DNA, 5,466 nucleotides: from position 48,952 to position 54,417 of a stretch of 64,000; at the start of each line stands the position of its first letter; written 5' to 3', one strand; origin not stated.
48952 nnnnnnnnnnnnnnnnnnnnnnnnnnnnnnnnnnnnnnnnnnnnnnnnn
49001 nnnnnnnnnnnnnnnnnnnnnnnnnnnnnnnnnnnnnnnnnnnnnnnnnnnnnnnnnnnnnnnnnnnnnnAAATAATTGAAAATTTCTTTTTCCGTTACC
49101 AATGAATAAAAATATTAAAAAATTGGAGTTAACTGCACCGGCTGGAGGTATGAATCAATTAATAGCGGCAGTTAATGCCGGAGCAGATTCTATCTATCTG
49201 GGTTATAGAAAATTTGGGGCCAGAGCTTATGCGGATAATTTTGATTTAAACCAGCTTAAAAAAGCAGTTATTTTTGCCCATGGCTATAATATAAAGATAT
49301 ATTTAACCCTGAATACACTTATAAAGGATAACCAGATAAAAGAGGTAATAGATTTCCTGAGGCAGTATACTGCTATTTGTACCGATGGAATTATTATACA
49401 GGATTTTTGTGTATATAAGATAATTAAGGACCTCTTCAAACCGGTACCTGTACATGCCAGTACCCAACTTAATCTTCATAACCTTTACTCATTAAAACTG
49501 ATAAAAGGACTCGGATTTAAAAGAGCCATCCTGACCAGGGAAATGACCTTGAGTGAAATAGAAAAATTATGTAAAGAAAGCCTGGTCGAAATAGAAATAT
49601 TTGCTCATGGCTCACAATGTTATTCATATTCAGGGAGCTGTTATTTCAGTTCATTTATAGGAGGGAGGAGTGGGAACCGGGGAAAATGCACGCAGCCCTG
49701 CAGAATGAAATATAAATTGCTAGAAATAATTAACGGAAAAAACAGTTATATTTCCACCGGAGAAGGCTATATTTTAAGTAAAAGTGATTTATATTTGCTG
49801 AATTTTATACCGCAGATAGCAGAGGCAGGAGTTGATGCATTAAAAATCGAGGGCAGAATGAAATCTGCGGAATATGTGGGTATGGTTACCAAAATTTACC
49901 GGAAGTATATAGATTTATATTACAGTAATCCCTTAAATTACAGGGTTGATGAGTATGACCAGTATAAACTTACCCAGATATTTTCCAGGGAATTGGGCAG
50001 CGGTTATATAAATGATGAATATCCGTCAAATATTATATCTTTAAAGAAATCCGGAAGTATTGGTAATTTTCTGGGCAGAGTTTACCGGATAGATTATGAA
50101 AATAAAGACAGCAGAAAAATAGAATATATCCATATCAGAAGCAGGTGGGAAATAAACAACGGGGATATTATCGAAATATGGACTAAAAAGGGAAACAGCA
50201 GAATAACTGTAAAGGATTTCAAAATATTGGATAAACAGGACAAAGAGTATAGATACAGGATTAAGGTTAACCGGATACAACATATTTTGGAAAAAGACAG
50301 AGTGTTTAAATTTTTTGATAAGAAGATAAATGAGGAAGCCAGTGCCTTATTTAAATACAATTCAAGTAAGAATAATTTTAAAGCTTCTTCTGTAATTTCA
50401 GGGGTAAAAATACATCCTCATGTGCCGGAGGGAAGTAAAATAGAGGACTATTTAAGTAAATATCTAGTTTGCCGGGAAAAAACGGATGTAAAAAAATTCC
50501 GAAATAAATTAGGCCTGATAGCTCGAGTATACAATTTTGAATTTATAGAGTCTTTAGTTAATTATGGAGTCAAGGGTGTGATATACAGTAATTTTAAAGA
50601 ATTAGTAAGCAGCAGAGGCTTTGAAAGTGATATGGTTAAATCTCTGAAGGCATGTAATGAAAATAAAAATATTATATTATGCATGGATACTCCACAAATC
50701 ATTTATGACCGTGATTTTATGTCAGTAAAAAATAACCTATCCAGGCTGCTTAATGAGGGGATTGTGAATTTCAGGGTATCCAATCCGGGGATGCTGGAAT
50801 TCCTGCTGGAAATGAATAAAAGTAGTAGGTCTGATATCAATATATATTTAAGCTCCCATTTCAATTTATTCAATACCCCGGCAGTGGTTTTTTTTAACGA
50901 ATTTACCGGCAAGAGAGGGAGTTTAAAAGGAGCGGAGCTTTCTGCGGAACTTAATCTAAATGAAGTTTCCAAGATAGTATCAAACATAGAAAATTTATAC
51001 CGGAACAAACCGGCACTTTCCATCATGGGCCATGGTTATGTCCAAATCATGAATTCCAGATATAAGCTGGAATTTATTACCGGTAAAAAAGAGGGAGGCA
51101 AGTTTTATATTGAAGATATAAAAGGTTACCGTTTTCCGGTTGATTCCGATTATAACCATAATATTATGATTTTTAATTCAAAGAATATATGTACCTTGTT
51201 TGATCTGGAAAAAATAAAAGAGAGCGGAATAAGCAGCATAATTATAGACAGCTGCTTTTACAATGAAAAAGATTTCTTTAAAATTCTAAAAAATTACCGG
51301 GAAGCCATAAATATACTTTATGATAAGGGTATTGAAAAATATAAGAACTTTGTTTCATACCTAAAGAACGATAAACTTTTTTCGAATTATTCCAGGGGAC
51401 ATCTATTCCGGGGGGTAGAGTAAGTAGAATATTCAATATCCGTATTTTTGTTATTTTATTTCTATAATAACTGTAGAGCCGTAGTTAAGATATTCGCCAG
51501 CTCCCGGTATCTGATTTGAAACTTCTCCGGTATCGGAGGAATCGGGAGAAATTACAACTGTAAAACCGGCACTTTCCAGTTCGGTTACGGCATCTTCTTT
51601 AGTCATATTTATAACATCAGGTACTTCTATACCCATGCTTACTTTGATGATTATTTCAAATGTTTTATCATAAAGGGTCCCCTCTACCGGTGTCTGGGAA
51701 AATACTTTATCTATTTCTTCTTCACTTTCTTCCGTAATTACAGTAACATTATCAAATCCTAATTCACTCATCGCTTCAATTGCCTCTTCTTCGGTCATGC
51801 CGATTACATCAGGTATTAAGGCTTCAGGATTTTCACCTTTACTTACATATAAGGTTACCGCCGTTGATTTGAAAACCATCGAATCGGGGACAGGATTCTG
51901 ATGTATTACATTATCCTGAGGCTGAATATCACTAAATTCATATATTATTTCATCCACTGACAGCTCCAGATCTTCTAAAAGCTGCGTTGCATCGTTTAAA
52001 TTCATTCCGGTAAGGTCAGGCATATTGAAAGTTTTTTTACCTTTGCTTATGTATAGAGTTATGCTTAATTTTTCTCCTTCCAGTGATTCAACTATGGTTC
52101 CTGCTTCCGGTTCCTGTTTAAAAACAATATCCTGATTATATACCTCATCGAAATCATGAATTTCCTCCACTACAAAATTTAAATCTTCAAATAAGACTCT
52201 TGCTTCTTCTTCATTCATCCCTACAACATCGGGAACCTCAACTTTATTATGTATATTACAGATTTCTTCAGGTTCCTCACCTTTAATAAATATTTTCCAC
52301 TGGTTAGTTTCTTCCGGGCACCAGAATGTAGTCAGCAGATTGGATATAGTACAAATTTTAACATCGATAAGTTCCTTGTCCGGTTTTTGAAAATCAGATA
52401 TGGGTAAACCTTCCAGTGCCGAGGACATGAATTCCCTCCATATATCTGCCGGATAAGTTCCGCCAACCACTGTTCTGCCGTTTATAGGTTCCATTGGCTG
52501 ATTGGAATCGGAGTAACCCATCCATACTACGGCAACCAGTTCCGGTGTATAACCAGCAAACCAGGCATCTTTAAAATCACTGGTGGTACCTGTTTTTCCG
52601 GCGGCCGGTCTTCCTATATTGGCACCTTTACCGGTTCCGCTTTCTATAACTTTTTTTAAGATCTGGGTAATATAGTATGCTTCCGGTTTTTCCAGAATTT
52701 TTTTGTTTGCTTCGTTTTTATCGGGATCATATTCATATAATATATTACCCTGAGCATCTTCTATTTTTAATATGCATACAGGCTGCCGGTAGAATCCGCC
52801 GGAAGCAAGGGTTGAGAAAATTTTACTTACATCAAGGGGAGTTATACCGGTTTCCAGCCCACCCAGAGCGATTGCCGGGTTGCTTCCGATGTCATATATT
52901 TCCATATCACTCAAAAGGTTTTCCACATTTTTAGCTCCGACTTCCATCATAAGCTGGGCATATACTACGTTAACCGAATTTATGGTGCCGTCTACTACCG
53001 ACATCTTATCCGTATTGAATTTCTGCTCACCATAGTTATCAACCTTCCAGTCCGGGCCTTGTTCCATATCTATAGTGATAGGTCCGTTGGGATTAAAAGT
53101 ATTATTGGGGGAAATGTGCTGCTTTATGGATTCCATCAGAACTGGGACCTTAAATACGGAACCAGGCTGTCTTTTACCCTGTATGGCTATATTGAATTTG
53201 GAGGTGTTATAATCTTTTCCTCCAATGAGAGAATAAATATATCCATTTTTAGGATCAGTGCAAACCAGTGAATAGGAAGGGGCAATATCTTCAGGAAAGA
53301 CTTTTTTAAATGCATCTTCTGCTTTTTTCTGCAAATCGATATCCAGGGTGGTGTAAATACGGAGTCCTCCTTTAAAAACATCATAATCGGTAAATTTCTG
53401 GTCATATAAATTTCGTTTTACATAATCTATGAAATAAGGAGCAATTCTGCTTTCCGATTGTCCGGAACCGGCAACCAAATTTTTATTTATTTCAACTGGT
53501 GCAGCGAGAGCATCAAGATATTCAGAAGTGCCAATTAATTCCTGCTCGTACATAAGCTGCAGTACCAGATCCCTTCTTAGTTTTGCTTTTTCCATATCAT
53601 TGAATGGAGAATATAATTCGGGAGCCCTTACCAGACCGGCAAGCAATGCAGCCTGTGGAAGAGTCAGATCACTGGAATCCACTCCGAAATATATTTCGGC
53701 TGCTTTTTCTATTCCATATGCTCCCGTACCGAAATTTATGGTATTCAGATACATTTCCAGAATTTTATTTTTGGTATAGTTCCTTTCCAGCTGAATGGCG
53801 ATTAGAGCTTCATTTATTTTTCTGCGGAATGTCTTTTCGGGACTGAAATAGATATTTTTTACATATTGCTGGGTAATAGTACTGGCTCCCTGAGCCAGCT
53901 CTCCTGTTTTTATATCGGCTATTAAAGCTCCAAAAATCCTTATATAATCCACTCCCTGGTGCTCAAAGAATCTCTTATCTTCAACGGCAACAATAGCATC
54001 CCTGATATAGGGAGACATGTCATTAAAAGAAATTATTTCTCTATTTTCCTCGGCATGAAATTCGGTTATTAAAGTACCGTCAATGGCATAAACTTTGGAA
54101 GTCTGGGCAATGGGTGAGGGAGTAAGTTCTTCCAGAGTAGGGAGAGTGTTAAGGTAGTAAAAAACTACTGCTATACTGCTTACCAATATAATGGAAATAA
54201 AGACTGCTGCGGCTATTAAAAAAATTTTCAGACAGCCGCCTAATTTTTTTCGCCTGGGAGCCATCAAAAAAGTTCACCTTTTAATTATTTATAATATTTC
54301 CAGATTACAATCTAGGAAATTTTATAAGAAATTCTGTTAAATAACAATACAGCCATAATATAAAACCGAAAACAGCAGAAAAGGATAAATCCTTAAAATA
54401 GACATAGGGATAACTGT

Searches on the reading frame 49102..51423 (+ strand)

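Call 28: search_protein_families(library=ncbifam, proteins=[window:49102-51423:+], max_evalue=0.00001)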
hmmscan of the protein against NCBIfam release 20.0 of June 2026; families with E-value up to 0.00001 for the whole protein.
window:49102-51423:+ (773 aa): 4 families
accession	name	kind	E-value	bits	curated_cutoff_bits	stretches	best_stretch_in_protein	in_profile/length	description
NF011996.0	PRK15452.1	equivalog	9.7e-61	205.9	534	2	6-208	3-206/449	prephenate-dependent tRNA uridine(34) hydroxylase TrhP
NF047963.1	quinone_UbiU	equivalog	2.4e-48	164.9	440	2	8-205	1-202/331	ubiquinone anaerobic biosynthesis protein UbiU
NF047965.1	quinone_UbiV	equivalog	4.1e-11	42.9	275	1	114-269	104-257/292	ubiquinone anaerobic biosynthesis protein UbiV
NF011991.0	PRK15447.1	equivalog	9.6e-11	41.6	283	1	97-253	92-250/302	U32 family peptidase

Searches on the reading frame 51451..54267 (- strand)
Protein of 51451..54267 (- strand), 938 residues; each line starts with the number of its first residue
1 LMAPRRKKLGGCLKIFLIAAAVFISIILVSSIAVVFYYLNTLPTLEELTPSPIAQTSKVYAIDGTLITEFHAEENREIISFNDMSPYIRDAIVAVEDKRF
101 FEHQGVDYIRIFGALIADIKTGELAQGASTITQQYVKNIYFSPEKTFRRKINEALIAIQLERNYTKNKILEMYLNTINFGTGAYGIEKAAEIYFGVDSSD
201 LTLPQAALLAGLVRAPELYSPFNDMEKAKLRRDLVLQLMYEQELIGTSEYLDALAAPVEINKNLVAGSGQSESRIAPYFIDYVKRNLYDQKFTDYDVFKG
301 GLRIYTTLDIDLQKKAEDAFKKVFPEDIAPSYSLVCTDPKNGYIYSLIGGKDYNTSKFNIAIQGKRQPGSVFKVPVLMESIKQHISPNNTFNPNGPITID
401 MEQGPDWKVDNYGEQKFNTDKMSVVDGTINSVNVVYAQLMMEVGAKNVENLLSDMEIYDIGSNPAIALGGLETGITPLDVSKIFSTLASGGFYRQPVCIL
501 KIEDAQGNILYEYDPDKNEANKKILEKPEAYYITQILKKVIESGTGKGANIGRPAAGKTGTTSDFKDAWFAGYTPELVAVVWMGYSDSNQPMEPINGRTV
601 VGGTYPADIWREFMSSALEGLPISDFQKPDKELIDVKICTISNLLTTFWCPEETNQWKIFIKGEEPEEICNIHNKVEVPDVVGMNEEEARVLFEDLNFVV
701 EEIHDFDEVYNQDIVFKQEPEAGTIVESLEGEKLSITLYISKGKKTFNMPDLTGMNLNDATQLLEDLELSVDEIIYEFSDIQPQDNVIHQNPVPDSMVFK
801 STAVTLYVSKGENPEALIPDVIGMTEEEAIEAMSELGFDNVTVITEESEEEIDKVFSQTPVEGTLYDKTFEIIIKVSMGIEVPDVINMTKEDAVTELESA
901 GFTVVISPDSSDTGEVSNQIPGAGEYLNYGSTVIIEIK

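Call 28: search_protein_families(library=ncbifam, proteins=[window:51451-54267:-], max_evalue=0.00001)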
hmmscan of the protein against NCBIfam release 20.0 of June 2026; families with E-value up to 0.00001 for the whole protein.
window:51451-54267:- (938 aa): 16 families
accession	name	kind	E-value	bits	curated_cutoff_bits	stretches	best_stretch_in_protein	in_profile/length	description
TIGR02074.1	PBP_1a_fam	subfamily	1.1e-154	516.2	508.75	1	75-619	1-534/535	PBP1A family penicillin-binding protein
NF051885.1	tranpepglycosPbpC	equivalog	4.7e-134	448.3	900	1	13-631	10-607/632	multimodular transpeptidase-transglycosylase PbpC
TIGR02071.1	PBP_1b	equivalog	2.7e-111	373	717.75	1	59-617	128-682/729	penicillin-binding protein 1B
NF008643.0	PRK11636.1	equivalog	4.5e-94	316.3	1263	3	14-322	5-305/850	peptidoglycan glycosyltransferase/peptidoglycan DD-transpeptidase MrcA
NF038272.1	strep_PBP1A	exception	4.2e-86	289.7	1075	1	13-566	8-562/658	penicillin-binding protein PBP1A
NF038276.1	strep_PBP2A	exception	1.7e-82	277.8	1100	1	14-589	41-612/716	penicillin-binding protein PBP2A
NF011423.0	PRK14850.1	equivalog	1.4e-81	275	1275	1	62-589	141-670/764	penicillin-binding protein 1b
NF007061.0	PRK09506.1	equivalog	4.3e-81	272.9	1120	1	60-593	193-728/825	bifunctional glycosyl transferase/transpeptidase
TIGR02073.1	PBP_1c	equivalog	9.8e-78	262.4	494.2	1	57-720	12-637/728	penicillin-binding protein 1C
NF038274.1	strep_PBP1B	exception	1.1e-59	202.5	1225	2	52-244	58-255/745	penicillin-binding protein PBP1B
NF033483.0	PknB_PASTA_kin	equivalog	2.1e-55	188.8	450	2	672-839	361-524/563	Stk1 family PASTA domain-containing Ser/Thr kinase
NF010008.0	PRK13481.1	equivalog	4.3e-43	147.5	270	1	73-255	77-265/269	glycosyltransferase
TIGR02070.1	mono_pep_trsgly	equivalog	6.5e-42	143.5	182.65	1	40-241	17-220/224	monofunctional biosynthetic peptidoglycan transglycosylase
NF008414.0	PRK11240.1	equivalog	1.8e-37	128.8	1121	1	31-589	14-542/774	peptidoglycan glycosyltransferase PbpC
TIGR02214.1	spoVD_pbp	equivalog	7e-29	100.6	688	2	292-476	201-386/636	stage V sporulation protein D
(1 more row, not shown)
